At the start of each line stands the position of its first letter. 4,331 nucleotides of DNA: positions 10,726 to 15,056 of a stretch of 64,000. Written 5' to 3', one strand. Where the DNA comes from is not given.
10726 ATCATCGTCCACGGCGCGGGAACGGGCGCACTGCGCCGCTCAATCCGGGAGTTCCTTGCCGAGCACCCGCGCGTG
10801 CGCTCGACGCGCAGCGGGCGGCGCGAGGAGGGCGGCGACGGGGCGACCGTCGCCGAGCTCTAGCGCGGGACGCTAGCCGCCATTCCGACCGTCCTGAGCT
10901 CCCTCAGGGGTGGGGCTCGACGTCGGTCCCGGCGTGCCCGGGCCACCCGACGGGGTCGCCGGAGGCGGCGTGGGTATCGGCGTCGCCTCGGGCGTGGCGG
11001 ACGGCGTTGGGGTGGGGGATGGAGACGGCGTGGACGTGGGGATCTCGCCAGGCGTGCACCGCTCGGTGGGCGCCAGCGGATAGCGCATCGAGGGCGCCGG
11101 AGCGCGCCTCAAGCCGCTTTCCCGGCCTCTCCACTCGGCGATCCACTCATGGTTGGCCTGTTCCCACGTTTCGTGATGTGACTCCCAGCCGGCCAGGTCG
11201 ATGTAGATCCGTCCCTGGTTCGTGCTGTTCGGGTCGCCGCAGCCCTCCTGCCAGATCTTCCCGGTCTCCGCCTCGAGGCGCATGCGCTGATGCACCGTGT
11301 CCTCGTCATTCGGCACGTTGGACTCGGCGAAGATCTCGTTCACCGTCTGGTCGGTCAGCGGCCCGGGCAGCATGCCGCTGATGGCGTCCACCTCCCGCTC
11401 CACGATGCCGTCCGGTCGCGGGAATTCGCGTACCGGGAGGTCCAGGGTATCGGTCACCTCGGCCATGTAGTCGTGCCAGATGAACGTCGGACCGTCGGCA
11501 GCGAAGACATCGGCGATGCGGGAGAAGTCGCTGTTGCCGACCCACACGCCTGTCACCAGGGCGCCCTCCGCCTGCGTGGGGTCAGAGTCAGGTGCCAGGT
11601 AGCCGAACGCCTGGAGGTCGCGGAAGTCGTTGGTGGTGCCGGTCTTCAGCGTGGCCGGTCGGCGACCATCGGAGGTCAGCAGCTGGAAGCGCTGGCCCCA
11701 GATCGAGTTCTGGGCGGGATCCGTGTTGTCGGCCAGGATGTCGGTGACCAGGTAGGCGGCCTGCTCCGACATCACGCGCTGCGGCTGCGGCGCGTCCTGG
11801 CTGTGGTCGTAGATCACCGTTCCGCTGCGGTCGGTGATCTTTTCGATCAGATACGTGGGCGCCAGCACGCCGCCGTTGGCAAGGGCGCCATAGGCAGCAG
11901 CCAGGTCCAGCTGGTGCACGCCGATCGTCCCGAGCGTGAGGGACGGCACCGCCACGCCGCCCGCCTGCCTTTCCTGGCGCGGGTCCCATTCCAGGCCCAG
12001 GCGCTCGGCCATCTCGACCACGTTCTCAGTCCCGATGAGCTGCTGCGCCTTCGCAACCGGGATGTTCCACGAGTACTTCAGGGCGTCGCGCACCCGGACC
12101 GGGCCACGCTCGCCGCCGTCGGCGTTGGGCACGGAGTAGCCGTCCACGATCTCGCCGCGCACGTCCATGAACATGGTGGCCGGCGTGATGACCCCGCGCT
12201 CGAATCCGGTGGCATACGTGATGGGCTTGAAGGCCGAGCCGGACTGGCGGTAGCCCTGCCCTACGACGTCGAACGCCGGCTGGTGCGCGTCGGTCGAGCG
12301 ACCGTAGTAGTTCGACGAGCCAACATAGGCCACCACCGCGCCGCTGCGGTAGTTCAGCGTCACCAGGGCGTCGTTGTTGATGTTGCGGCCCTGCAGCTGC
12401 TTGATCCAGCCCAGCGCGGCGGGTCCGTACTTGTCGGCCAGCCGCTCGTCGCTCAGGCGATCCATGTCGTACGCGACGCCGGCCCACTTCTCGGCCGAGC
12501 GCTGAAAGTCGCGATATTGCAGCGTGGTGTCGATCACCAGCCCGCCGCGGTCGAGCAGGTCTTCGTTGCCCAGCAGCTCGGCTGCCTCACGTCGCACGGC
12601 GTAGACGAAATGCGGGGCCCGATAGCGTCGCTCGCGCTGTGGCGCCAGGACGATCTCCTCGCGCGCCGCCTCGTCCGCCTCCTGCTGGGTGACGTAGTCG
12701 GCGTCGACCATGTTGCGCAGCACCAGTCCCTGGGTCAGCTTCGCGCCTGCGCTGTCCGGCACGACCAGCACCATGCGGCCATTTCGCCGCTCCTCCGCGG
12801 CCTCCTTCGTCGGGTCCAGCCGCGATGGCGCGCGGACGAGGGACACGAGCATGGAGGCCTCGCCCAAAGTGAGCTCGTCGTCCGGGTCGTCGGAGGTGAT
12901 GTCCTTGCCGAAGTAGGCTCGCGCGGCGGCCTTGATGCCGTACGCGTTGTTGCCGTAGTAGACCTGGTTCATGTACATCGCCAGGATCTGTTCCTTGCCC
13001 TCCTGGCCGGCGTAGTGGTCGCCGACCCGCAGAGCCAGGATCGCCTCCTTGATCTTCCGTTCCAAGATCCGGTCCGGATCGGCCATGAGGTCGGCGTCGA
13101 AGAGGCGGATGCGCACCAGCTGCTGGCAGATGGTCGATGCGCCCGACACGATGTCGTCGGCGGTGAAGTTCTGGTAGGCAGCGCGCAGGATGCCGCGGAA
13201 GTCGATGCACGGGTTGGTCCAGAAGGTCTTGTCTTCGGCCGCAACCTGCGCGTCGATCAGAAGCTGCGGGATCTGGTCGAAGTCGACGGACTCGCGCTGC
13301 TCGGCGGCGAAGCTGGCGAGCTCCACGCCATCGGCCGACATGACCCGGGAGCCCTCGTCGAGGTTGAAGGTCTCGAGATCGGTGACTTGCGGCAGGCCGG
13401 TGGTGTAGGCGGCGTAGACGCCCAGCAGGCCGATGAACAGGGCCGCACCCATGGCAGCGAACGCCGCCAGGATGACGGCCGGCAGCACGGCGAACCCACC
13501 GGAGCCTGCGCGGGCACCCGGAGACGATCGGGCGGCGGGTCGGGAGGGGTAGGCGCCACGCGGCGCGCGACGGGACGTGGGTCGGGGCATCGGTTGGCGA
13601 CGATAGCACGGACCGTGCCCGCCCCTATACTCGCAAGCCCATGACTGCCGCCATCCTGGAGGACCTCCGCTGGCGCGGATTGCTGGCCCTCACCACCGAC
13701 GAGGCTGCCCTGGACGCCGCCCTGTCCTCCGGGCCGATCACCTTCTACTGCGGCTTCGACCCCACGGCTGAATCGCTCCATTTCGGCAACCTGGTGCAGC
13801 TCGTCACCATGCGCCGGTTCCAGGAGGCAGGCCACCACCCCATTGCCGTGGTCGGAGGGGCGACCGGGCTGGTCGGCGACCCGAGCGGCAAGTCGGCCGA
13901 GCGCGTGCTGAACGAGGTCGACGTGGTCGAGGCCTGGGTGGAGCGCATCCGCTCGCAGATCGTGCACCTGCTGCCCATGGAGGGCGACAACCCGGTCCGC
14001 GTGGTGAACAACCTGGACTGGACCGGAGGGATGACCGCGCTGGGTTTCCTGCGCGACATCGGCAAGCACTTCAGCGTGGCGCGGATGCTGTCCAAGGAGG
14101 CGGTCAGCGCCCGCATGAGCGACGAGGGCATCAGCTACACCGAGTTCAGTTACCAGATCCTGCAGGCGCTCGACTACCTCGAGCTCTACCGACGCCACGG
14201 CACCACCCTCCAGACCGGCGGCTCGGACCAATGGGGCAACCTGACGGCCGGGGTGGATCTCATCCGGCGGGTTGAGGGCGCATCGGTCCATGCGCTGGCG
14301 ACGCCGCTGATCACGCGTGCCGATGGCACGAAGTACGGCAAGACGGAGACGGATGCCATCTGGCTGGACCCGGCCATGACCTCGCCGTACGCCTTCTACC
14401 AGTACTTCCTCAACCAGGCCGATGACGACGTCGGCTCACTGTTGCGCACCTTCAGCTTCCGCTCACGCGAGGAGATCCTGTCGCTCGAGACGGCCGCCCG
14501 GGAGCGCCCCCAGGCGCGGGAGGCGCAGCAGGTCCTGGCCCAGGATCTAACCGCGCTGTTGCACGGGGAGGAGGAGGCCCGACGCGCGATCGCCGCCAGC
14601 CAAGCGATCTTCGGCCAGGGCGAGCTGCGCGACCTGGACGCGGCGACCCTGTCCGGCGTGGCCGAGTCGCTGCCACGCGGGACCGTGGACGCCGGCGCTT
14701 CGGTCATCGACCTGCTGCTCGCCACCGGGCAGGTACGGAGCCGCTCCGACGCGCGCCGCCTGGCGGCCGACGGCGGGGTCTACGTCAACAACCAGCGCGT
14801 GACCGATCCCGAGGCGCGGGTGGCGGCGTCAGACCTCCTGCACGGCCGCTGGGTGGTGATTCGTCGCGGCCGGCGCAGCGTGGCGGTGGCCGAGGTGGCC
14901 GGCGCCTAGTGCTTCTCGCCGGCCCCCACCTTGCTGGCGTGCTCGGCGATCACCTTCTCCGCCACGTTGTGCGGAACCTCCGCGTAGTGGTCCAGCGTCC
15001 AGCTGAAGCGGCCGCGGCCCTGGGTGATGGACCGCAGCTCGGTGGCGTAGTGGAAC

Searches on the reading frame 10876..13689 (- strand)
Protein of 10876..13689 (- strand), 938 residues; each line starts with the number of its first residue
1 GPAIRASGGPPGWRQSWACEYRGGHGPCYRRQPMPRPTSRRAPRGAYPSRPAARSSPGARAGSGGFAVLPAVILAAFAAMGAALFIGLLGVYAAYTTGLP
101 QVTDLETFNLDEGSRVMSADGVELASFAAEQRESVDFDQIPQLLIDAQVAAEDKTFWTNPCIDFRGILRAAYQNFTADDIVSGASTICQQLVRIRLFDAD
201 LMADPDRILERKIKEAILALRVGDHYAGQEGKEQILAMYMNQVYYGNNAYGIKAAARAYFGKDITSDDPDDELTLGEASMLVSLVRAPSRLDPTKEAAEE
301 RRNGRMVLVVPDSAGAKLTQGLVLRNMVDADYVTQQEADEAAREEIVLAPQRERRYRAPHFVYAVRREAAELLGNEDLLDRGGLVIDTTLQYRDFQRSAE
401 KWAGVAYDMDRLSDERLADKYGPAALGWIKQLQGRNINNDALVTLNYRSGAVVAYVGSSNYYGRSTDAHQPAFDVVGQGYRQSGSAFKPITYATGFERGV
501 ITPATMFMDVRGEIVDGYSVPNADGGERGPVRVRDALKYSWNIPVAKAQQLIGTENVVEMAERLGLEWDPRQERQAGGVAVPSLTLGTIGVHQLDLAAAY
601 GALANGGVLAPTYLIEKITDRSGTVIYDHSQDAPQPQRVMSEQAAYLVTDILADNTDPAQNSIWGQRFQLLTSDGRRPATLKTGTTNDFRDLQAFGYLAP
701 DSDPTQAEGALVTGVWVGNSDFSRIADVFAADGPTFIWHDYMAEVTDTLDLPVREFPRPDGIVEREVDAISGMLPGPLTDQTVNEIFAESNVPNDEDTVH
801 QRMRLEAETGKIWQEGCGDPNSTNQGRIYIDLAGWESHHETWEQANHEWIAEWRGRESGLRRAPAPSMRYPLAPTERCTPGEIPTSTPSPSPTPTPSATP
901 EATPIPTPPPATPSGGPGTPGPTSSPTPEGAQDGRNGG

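Call 10: search_protein_families(library=pfam, proteins=[window:10876-13689:-], max_evalue=0.0001)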
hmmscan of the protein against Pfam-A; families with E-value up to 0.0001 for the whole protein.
window:10876-13689:- (938 aa): 2 families
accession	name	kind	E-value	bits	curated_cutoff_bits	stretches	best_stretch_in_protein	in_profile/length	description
PF00912.28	Transgly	-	2.5e-48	164.3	27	1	122-306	3-172/178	Transglycosylase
PF00905.27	Transpeptidase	-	1.2e-22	81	22.1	1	443-688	4-244/299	Penicillin binding protein transpeptidase domain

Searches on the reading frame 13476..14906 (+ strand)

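Call 10: search_protein_families(library=pfam, proteins=[window:13476-14906:+], max_evalue=0.0001)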
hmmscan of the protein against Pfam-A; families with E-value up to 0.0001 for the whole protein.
window:13476-14906:+ (477 aa): 3 families
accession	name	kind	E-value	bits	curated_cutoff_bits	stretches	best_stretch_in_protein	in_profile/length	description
PF00579.31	tRNA-synt_1b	-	2.1e-77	260.8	21.1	1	86-379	4-291/292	tRNA synthetases class I (W and Y)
PF22421.1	SYY_C-terminal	-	7.8e-14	51.8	27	1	397-468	7-79/83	Tyrosine--tRNA ligase SYY-like C-terminal domain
PF01479.30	S4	-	6.8e-09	35.8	22.8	1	413-454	5-47/48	S4 domain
